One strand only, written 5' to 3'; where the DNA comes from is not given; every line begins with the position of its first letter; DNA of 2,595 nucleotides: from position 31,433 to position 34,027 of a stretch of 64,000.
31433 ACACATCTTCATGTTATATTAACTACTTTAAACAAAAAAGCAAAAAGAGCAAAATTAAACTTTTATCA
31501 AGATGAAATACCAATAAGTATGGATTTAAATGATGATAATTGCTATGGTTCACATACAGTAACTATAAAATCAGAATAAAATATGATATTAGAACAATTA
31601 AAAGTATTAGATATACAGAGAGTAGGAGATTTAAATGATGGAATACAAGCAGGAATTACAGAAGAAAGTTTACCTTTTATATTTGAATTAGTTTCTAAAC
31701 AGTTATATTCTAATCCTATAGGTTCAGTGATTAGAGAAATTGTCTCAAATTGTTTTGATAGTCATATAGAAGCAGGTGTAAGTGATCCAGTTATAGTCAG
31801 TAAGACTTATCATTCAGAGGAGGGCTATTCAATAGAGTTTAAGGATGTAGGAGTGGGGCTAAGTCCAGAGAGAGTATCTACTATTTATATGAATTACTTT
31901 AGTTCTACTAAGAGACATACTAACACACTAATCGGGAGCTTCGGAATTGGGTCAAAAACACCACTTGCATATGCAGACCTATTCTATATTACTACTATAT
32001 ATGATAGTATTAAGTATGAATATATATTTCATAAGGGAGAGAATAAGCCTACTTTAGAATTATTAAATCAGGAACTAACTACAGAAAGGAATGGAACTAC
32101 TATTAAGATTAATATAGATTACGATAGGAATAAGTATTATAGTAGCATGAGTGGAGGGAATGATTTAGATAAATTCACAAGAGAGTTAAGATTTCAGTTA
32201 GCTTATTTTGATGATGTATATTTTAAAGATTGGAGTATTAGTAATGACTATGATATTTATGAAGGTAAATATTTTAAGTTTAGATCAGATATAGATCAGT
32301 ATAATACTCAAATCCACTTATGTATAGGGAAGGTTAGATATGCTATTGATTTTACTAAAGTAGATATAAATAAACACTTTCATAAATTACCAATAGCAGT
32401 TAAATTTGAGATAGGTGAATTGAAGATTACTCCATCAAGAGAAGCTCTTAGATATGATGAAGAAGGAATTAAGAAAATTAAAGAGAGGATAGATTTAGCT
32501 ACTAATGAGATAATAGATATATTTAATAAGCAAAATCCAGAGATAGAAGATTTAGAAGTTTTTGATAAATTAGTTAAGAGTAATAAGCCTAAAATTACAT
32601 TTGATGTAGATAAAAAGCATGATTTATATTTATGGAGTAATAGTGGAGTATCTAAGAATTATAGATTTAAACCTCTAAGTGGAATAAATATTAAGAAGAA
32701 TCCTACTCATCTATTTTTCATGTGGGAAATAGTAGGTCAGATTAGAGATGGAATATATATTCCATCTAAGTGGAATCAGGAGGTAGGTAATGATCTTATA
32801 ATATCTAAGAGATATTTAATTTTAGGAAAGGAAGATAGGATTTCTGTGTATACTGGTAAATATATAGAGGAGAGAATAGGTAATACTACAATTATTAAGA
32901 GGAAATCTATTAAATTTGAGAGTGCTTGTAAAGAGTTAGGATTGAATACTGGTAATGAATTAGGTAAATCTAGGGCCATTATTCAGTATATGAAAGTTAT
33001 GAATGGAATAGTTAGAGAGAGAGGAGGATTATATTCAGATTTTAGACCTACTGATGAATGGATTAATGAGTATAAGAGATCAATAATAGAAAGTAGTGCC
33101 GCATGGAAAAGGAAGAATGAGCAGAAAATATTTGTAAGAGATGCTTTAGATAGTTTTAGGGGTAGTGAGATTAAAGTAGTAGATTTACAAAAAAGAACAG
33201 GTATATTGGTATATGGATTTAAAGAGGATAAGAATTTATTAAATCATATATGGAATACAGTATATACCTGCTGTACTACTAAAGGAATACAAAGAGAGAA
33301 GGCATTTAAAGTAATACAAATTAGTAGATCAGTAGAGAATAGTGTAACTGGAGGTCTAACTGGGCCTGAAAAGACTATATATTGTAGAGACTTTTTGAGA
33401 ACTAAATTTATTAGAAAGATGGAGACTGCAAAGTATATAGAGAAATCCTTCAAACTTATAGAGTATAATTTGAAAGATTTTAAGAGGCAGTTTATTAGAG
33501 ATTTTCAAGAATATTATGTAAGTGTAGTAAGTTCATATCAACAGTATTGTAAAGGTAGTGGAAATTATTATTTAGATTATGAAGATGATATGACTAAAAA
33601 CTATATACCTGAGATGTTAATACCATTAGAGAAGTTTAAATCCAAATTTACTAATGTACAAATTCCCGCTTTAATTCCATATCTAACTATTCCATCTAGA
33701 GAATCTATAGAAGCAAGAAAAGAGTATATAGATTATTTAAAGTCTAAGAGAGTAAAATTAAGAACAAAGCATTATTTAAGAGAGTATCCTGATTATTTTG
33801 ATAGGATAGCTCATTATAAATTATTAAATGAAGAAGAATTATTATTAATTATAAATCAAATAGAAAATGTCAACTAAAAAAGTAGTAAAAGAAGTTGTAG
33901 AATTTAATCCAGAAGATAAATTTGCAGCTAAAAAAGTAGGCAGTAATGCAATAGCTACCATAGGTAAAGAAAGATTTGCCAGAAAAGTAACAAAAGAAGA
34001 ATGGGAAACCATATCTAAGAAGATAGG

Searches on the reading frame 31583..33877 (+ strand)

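Call 13: search_protein_families(library=phrogs, proteins=[window:31583-33877:+], max_evalue=0.001)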
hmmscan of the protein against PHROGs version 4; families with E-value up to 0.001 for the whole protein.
window:31583-33877:+ (764 aa): 7 families
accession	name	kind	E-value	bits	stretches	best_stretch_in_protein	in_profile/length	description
phrog_612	-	lysis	3e-60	206.2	1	33-327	29-317/725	RIIA lysis inhibitor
phrog_30832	-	lysis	1e-35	124.6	1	34-319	31-321/735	RIIA lysis inhibitor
phrog_2979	-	lysis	1.4e-35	124.2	1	19-534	19-457/846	RIIA lysis inhibitor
phrog_3661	-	lysis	2.1e-27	97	1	98-311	172-392/917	RIIA lysis inhibitor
phrog_38678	-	lysis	2.5e-25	89.9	1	28-180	32-187/805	RIIA lysis inhibitor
phrog_24904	-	lysis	8e-21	75.3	1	30-310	27-294/695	RIIA lysis inhibitor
phrog_609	-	lysis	6.1e-18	65.2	1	33-181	32-179/1055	RIIB lysis inhibitor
